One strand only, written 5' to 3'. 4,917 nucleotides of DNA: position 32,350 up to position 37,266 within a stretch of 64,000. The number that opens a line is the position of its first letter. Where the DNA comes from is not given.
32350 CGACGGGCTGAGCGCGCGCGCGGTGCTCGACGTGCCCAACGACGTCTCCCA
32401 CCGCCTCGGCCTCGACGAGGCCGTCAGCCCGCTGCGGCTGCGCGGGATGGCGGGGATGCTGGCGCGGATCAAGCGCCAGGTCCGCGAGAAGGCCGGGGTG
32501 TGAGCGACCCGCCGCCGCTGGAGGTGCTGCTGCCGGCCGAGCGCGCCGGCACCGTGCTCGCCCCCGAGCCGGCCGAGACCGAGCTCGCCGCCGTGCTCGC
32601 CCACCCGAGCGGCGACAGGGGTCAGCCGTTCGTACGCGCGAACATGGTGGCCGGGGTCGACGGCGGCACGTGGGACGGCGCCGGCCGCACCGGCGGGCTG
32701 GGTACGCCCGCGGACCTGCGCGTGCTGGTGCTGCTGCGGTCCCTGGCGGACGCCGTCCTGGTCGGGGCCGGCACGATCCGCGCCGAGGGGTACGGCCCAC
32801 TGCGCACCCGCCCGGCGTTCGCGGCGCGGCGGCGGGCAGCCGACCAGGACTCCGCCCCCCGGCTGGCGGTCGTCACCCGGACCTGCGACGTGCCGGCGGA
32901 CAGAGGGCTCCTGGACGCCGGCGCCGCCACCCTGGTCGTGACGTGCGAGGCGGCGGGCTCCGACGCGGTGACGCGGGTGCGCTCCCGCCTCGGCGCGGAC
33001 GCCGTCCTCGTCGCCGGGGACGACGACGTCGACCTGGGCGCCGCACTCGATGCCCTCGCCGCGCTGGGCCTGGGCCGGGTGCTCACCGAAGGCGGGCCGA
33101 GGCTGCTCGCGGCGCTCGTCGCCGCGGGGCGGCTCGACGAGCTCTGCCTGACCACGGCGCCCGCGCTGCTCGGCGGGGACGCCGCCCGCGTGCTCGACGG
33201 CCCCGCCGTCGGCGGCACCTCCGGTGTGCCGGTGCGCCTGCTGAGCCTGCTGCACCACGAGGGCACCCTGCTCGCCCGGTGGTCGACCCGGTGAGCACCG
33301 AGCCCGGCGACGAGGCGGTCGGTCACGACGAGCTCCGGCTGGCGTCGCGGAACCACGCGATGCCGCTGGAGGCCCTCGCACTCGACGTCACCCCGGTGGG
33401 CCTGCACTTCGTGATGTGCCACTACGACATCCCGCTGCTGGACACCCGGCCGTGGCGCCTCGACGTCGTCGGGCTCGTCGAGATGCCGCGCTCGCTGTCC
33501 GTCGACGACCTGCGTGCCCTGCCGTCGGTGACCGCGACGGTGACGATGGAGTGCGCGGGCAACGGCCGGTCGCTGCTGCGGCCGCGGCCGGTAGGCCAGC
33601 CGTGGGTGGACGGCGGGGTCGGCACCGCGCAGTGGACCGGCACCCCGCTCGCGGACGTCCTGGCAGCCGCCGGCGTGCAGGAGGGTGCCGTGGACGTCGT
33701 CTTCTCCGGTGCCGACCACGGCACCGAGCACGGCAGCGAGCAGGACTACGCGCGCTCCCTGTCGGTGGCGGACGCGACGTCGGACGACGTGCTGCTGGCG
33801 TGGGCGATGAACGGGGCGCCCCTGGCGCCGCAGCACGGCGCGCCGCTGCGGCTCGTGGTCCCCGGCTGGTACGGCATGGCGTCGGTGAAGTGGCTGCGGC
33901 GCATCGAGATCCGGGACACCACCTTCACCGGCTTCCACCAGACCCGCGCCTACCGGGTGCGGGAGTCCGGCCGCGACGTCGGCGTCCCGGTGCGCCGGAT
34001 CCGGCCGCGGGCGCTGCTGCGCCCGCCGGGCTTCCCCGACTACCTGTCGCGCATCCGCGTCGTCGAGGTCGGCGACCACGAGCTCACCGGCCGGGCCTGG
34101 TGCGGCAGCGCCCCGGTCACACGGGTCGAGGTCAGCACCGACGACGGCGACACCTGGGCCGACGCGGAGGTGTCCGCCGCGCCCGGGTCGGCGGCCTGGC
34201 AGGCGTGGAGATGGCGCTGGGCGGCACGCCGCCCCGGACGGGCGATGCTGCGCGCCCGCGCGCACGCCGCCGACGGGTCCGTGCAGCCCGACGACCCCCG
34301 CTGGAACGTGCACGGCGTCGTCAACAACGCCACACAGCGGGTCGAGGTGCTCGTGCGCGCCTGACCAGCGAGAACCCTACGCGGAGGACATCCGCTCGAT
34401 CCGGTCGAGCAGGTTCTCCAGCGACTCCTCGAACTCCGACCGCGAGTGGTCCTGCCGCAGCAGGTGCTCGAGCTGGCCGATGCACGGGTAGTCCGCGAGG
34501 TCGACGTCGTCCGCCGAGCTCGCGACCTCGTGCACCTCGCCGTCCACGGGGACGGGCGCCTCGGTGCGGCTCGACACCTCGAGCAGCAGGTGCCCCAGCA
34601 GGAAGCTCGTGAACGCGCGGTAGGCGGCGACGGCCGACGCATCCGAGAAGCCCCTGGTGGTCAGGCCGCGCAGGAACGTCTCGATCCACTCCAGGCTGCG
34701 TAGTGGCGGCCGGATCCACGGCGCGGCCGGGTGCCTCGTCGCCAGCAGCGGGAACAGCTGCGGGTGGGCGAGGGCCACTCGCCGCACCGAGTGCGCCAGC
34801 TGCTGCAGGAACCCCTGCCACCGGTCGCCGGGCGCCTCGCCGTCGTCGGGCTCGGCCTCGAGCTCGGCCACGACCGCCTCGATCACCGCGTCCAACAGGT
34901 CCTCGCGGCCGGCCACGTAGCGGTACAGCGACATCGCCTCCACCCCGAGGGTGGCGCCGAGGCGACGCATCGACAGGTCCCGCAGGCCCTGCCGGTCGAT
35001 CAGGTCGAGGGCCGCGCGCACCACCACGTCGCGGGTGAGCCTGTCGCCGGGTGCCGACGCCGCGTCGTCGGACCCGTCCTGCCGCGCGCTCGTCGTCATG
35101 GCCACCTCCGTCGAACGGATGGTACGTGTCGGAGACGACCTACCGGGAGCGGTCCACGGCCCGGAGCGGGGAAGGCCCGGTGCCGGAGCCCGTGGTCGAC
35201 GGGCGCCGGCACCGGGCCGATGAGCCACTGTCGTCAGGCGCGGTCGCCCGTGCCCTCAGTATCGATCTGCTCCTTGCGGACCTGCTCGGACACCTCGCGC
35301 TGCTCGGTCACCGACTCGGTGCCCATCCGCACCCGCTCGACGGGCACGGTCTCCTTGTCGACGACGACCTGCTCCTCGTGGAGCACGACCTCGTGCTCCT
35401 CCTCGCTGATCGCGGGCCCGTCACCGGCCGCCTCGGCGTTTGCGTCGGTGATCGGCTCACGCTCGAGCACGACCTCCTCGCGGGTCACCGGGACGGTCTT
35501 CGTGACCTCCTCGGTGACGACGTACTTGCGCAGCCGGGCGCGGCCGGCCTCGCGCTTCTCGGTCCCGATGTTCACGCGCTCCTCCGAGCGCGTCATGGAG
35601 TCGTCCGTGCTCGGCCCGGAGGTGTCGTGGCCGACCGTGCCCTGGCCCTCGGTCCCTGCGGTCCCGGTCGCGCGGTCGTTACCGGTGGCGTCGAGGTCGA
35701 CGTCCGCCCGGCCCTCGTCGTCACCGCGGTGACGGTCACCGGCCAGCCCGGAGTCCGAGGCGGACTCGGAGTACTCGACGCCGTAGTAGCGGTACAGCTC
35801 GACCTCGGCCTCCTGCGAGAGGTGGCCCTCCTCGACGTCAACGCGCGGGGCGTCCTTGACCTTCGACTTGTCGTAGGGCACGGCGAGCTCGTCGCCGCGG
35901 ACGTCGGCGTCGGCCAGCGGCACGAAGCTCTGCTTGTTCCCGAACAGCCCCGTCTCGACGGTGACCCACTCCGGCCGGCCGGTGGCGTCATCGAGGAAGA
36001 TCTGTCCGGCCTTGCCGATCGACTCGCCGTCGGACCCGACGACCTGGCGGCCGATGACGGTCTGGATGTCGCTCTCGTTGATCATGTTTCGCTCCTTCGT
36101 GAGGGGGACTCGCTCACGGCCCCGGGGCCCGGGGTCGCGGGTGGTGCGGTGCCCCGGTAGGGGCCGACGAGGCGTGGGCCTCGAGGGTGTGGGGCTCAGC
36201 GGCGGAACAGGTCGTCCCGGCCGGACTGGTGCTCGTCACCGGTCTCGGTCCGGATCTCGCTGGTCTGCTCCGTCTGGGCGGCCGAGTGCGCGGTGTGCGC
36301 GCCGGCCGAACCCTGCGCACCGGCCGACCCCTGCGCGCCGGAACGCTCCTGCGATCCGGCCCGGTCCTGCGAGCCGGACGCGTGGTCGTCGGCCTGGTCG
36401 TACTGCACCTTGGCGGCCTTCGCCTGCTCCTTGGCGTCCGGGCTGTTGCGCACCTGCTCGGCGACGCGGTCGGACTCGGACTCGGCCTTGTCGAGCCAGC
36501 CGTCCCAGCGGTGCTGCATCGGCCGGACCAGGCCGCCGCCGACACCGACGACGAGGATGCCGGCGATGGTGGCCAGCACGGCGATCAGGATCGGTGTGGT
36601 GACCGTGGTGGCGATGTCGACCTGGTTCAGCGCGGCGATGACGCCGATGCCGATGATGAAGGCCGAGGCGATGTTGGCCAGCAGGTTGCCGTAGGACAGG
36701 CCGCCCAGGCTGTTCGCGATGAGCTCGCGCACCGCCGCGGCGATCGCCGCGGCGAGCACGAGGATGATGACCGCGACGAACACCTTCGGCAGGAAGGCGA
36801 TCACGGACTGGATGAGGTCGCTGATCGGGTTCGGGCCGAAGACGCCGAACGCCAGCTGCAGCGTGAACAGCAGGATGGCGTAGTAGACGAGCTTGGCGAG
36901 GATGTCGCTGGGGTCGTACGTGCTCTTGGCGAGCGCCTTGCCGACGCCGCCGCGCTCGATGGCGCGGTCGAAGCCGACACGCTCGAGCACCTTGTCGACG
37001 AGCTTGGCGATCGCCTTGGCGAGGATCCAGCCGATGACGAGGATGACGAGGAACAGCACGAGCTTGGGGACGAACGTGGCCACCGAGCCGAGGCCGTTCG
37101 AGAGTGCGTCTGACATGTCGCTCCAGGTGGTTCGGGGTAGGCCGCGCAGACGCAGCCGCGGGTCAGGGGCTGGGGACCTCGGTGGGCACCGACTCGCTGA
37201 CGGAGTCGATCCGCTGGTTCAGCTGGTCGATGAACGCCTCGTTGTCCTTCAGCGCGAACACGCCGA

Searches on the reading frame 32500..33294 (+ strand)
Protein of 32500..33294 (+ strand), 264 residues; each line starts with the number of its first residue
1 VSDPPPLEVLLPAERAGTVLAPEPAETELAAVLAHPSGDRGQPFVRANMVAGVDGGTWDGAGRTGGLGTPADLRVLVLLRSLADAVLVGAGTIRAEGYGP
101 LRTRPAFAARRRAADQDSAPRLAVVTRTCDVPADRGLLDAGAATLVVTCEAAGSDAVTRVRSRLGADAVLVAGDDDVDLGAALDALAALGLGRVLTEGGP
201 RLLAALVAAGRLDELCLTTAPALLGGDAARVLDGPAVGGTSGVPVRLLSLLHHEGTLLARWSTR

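Call 47: search_protein_families(library=pfam, proteins=[window:32500-33294:+], max_evalue=0.00001)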
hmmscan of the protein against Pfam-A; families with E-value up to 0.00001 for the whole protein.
window:32500-33294:+ (264 aa): 1 family
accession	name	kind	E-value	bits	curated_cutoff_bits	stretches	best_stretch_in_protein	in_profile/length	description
PF01872.23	RibD_C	-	5e-31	108.5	24.1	1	43-236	1-177/197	RibD C-terminal domain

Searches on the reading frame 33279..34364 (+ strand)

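Call 47: search_protein_families(library=pfam, proteins=[window:33279-34364:+], max_evalue=0.00001)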
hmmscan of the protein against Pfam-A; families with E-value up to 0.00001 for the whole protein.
window:33279-34364:+ (361 aa): 2 families
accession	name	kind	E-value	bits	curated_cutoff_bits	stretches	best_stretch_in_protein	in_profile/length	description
PF00174.25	Oxidored_molyb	-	7.8e-60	201.7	24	1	48-219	1-168/169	Oxidoreductase molybdopterin binding domain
PF03404.22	Mo-co_dimer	-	4.9e-11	43.2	22.7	1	266-357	30-135/138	Mo-co oxidoreductase dimerisation domain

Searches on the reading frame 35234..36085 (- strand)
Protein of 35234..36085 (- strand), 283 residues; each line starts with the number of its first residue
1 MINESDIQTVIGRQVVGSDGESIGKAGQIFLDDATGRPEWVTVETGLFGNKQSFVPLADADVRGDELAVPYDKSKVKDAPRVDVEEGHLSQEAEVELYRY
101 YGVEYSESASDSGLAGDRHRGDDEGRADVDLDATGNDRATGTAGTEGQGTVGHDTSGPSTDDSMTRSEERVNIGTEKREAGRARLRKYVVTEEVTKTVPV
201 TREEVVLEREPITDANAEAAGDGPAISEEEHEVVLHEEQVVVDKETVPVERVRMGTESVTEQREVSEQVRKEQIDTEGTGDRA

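Call 28: find_encoding_contigs(protein=window:35234-36085:-, flank=2000, max_places=4)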
Protein window:35234-36085:- (283 aa): 1 contig read that carries it; 1 place shown.
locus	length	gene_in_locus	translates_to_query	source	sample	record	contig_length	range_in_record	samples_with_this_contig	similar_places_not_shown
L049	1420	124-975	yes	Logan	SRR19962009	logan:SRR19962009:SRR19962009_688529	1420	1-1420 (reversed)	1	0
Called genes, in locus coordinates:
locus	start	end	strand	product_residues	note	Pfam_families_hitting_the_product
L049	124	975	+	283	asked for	PF05239:PRC, PF09557:DUF2382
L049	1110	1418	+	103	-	?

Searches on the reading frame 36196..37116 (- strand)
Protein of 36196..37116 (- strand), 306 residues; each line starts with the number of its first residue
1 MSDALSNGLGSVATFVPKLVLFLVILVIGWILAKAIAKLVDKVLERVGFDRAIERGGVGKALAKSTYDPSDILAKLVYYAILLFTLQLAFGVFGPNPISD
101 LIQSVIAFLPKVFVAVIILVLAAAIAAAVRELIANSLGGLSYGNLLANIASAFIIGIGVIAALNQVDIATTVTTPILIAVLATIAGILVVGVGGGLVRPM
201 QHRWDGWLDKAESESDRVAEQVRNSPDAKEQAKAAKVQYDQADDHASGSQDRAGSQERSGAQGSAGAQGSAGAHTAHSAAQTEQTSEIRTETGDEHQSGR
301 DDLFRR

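Call 26: find_encoding_contigs(protein=window:36196-37116:-, flank=2000, max_places=4)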
Protein window:36196-37116:- (306 aa): no gene with exactly this product is on record in the collection.
